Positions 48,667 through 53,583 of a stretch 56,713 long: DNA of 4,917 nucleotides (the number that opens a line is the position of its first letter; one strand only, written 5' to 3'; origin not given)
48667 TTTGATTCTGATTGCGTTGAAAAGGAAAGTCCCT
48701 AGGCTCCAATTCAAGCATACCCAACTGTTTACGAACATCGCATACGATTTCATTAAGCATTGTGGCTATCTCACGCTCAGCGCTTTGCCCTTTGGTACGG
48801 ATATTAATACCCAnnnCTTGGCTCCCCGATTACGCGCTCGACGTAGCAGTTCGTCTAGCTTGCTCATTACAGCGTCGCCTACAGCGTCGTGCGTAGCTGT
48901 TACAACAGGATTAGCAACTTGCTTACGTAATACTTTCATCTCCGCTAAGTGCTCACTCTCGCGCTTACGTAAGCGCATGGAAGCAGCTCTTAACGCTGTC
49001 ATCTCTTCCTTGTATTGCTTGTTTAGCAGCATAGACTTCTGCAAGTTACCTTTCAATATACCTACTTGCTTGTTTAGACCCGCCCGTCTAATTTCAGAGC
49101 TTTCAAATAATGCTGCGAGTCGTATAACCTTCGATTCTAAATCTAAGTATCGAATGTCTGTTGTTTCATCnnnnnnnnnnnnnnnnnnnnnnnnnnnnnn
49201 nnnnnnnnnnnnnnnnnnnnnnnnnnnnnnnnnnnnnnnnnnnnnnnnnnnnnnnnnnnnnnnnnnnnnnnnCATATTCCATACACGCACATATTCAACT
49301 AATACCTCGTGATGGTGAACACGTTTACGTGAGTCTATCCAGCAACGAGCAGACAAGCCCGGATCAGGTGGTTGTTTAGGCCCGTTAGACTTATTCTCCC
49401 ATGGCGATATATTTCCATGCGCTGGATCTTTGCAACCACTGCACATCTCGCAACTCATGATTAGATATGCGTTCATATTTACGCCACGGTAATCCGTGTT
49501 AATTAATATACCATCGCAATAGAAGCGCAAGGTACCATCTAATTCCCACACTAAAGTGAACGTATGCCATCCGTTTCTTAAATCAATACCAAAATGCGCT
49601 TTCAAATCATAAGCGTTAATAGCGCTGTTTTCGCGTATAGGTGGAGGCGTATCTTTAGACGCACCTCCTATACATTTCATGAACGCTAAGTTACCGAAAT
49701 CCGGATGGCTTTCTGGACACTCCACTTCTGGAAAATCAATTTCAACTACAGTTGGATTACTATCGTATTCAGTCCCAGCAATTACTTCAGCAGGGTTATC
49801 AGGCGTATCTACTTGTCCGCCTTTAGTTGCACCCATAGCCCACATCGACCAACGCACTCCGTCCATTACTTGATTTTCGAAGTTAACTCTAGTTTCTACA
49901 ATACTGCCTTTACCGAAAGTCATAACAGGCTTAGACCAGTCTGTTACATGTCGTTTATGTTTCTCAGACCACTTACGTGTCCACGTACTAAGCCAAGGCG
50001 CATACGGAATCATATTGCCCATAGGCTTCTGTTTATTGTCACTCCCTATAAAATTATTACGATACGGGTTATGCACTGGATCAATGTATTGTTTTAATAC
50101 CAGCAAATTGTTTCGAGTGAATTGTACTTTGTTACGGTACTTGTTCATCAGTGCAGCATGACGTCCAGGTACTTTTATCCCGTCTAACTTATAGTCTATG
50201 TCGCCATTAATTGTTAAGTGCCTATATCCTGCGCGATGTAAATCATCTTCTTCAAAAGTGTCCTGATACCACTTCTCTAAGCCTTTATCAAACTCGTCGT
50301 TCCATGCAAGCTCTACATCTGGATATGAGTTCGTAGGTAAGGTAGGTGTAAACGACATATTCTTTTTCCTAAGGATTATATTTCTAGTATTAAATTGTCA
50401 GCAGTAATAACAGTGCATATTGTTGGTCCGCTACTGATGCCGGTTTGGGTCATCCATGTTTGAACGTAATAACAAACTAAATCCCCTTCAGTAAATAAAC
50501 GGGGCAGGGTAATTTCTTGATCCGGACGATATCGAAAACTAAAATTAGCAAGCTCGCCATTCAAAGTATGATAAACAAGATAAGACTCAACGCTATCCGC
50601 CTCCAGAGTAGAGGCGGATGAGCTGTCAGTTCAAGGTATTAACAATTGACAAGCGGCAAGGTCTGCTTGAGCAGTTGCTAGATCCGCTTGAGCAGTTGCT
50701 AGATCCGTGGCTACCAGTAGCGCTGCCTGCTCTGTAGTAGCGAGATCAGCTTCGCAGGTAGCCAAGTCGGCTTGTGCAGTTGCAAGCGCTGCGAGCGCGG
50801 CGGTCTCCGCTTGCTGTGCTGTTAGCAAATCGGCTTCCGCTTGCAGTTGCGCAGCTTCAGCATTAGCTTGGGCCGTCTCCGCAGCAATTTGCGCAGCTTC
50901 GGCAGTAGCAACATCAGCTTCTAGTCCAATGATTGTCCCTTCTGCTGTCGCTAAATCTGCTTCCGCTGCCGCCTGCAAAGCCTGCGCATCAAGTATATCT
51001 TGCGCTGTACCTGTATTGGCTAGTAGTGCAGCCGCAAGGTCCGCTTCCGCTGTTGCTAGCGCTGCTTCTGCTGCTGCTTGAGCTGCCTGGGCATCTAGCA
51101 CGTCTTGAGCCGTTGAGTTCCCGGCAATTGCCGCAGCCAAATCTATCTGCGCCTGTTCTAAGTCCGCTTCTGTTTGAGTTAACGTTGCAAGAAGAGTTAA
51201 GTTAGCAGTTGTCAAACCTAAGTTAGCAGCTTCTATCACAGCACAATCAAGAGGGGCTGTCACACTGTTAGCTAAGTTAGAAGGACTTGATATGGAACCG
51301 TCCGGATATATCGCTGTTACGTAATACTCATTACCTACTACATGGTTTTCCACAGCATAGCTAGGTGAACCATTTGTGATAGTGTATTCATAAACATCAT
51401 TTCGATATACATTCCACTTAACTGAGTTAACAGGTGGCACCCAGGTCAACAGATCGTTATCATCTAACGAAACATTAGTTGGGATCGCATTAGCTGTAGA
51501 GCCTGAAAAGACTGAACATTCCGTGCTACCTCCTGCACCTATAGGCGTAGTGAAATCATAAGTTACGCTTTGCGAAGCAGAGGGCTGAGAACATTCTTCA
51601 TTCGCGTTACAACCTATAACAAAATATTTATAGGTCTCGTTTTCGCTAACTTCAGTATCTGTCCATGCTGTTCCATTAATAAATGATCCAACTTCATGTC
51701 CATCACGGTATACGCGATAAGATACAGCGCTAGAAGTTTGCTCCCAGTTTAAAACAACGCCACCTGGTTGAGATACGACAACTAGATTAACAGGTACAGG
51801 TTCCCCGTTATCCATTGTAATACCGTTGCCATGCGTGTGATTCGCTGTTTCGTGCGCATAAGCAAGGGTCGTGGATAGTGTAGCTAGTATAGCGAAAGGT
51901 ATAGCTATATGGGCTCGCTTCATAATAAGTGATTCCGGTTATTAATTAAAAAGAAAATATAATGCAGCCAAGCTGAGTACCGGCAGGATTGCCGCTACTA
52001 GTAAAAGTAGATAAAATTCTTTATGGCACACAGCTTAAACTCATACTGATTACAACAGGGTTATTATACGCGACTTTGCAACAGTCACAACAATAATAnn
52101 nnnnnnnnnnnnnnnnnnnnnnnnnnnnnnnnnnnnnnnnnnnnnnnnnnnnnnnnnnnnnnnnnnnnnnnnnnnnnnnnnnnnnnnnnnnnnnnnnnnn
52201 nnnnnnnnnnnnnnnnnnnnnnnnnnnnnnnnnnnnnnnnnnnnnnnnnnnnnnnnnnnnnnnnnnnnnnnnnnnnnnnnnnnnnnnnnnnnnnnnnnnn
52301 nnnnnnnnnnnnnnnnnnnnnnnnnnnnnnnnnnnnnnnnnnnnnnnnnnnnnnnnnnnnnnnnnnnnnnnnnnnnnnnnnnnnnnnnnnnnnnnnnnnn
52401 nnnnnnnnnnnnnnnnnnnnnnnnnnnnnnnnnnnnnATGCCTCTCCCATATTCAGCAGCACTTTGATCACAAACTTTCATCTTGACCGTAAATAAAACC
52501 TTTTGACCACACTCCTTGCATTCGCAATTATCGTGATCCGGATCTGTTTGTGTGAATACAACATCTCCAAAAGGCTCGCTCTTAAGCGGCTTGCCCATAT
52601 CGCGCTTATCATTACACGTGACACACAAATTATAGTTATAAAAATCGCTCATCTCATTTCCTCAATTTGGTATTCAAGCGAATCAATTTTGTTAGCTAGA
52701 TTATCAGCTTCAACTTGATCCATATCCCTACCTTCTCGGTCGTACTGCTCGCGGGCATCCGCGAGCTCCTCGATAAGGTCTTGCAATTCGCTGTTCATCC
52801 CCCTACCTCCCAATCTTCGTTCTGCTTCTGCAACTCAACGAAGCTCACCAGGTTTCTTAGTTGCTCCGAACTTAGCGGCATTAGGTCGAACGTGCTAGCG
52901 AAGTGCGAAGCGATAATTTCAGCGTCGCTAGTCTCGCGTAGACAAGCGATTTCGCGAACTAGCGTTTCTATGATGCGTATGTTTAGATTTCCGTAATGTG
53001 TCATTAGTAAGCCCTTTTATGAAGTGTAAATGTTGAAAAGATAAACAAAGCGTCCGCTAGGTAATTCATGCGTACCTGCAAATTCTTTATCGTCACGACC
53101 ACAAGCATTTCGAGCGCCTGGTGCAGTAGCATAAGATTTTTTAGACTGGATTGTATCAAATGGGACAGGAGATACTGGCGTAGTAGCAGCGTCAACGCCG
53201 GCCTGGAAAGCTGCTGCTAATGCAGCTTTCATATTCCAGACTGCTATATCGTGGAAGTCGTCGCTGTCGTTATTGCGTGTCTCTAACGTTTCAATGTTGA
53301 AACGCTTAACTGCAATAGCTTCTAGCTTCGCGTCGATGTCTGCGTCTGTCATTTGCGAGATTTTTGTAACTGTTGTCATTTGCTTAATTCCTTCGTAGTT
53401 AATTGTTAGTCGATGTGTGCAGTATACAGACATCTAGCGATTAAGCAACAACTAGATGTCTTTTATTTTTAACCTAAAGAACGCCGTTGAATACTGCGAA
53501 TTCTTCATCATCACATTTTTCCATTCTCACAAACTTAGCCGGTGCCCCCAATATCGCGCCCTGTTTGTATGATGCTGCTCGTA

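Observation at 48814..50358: GH16-like glycanase with a coiled-coil tail, encoded outside the tail module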

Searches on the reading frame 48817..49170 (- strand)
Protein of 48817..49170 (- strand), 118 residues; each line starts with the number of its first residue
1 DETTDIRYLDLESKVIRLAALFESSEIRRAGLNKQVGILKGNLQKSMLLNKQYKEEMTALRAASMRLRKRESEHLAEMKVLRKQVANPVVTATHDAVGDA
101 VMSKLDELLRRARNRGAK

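Call 55: find_homologous_proteins(query=A3, max_evalue=0.01)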
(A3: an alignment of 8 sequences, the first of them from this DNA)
Query A3 (8 sequences): 5672 candidates shared short words with the query, none scored E <= 0.01.

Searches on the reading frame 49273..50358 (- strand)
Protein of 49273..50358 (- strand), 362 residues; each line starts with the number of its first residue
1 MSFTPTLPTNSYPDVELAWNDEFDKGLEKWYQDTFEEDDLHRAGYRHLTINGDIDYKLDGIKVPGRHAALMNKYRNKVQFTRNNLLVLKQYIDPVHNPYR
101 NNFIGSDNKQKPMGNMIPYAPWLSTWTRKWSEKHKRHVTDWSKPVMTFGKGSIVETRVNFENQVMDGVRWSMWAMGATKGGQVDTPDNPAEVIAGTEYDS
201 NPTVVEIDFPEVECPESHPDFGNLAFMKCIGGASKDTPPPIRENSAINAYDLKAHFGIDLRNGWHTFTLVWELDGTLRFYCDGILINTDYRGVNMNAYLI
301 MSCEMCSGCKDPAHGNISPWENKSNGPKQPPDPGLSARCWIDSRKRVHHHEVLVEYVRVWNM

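Call 79: predict_structure(alignment_id=A4)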
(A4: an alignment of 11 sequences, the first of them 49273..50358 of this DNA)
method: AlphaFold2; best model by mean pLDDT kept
length: 362 residues; sequences in the alignment: 11
mean_pLDDT: 74.0   pTM: 0.81
mean pLDDT of the five models: 74.0, 70.8, 69.7, 67.8, 67.7
residues with pLDDT >= 90: 95; 70-90: 132; 50-70: 79; < 50: 56
segments of 3 or more residues with pLDDT < 50: 37-48, 58-70, 239-248, 311-327
pLDDT, mean of each block of 10 residues (from residue 1): 80 90 92 55 45 50 40 82 95 83 76 85 79 62 80 96 88 81 61 58 78 74 75 53 44 86 94 92 89 86 74 42 45 63 89 97 93
secondary structure, 60 per line:
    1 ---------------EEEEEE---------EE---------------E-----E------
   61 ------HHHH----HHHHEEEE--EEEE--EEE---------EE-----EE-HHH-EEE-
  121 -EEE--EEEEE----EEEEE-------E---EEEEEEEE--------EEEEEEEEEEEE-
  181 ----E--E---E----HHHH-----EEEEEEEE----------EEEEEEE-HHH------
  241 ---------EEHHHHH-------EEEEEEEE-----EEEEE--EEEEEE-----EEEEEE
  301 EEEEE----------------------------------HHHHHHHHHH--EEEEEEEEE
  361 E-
elements in order: E16-21 H67-70 H75-78 E79-82 E85-88 E91-93 E117-119 E122-124 E127-131 E136-140 E152-159 E168-179 H197-200 E206-213 E224-230 H252-256 E264-271 E277-281 E284-289 E295-305 H340-349 E352-361

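Call 81: fold_search(model_id=the predicted structure, library=pdb)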
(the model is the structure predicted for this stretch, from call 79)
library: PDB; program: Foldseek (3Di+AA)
matches with E <= 10: 1154; with E <= 0.001: 191
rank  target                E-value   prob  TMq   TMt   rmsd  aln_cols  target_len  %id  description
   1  2vy0_A                8.3e-12  1.00  0.48  0.64   7.6       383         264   15  The X-ray structure of endo-beta-1,3-glucanase from Pyrococcus furiosus (released 2009-03-24)
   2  2vy0_B                8.3e-12  1.00  0.45  0.61   8.7       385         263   14  The X-ray structure of endo-beta-1,3-glucanase from Pyrococcus furiosus (released 2009-03-24)
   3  5t9x_C                4.8e-11  1.00  0.46  0.55   7.7       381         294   14  Crystal structure of BuGH16Bwt (released 2017-09-13)
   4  5t9x_A                8.0e-11  1.00  0.41  0.49   6.7       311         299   14  Crystal structure of BuGH16Bwt (released 2017-09-13)
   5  3juu_B                3.7e-10  1.00  0.44  0.58   9.9       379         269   11  Crystal structure of porphyranase B (PorB) from Zobellia galactanivorans (released 2010-04-07)
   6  5t9x_B                4.6e-10  1.00  0.48  0.57   7.5       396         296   12  Crystal structure of BuGH16Bwt (released 2017-09-13)
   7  3juu_A                6.4e-10  1.00  0.45  0.59   8.9       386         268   11  Crystal structure of porphyranase B (PorB) from Zobellia galactanivorans (released 2010-04-07)
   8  6t2n_AAA              9.0e-10  1.00  0.47  0.59   8.2       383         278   14  Prominent members of the human gut microbiota express endo-acting O-glycanases to initiate mucin breakdown (released 2020-07-08)
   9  1o4z_B                9.6e-10  1.00  0.42  0.50   6.2       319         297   13  THE THREE-DIMENSIONAL STRUCTURE OF BETA-AGARASE B FROM ZOBELLIA GALACTANIVORANS (released 2003-12-09)
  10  4awd_B                1.3e-09  1.00  0.43  0.51   8.9       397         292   10  Crystal structure of the beta-porphyranase BpGH16B (BACPLE_01689) from the human gut bacterium Bacteroides plebeius (released 2012-07-25)
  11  1o4z_C                1.6e-09  1.00  0.43  0.51   5.8       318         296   12  THE THREE-DIMENSIONAL STRUCTURE OF BETA-AGARASE B FROM ZOBELLIA GALACTANIVORANS (released 2003-12-09)
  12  4atf_B                1.6e-09  1.00  0.42  0.50   6.2       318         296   12  Crystal structure of inactivated mutant beta-agarase B in complex with agaro-octaose (released 2012-07-25)
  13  1o4z_A                2.2e-09  1.00  0.42  0.51   6.0       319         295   13  THE THREE-DIMENSIONAL STRUCTURE OF BETA-AGARASE B FROM ZOBELLIA GALACTANIVORANS (released 2003-12-09)
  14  6aii                  2.2e-09  1.00  0.38  0.41   9.6       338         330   12  Catalytic domain of PdAgaC (released 2019-08-28)
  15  5ocq_A                2.5e-09  1.00  0.39  0.50   8.7       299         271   15  Crystal structure of the complex of the kappa-carrageenase from Pseudoalteromonas carrageenovora with an oligotetrasac (released 2017-10-18)
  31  6jh5                  8.2e-09  1.00  0.46  0.70   5.8       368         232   14  Structure of Marine bacterial laminarinase (released 2019-04-03)
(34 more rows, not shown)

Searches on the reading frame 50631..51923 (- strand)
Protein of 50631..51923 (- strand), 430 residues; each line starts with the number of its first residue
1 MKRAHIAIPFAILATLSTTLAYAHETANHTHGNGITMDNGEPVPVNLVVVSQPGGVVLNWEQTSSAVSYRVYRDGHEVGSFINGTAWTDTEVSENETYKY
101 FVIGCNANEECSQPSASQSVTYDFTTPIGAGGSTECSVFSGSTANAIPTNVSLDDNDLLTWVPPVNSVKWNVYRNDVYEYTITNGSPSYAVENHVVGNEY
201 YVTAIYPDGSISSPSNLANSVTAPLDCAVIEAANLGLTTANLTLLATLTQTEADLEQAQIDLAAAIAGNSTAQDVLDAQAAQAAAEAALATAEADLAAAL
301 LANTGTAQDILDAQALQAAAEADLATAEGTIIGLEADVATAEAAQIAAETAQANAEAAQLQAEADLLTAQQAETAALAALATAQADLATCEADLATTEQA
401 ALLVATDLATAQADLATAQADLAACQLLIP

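Call 14: search_protein_families(library=phrogs, proteins=[window:50631-51923:-], max_evalue=0.001)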
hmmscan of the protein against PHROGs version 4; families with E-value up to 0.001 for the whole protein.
window:50631-51923:- (430 aa): 1 family
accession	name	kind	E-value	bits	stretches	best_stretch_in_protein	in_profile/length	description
phrog_19577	-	head and packaging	0.0004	20.6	1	320-426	63-169/378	minor head protein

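Call 17: search_protein_families(library=pfam, proteins=[window:50631-51923:-], max_evalue=0.01)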
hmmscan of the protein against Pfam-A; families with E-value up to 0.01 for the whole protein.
window:50631-51923:- (430 aa): 1 family
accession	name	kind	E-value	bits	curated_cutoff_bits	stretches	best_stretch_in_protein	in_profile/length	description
PF18370.7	RGI_lyase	-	1.7e-07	31.9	27.8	1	47-103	10-71/86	Rhamnogalacturonan I lyases beta-sheet domain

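Call 71: search_protein_families(library=ncbifam, proteins=[window:50631-51923:-], max_evalue=0.1)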
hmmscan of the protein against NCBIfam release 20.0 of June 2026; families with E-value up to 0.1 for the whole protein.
window:50631-51923:- (430 aa): 1 family
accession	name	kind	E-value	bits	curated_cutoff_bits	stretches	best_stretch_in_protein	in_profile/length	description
TIGR04320.1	Surf_Exclu_PgrA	domain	0.0095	15.3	70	1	243-344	252-358/360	SEC10/PgrA surface exclusion domain-containing protein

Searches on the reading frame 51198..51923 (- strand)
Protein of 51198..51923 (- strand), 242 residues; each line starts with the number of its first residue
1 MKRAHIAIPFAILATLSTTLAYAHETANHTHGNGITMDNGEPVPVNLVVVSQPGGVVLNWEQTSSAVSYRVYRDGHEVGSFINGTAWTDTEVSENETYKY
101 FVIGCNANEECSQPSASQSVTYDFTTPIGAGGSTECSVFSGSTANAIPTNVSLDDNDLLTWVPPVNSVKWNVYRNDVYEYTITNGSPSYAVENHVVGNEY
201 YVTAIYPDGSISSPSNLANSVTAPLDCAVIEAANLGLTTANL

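Call 88: find_homologous_proteins(query=window:51198-51923:-, max_evalue=0.001)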
Query seq(242 aa) (242 aa): 1 proteins with E <= 0.001 among 301 candidates.
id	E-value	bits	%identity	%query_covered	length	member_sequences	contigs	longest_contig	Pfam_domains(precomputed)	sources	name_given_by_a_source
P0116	9.2e-131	453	100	85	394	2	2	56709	PF18370.8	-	-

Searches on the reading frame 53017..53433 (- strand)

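Call 17: search_protein_families(library=pfam, proteins=[window:53017-53433:-], max_evalue=0.01)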
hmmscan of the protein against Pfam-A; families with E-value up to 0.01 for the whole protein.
window:53017-53433:- (138 aa): 1 family
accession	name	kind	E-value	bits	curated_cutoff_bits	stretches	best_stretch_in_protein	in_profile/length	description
PF21841.1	DUF6900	-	1.5e-21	76.4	24.1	1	34-83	3-52/52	Family of unknown function (DUF6900)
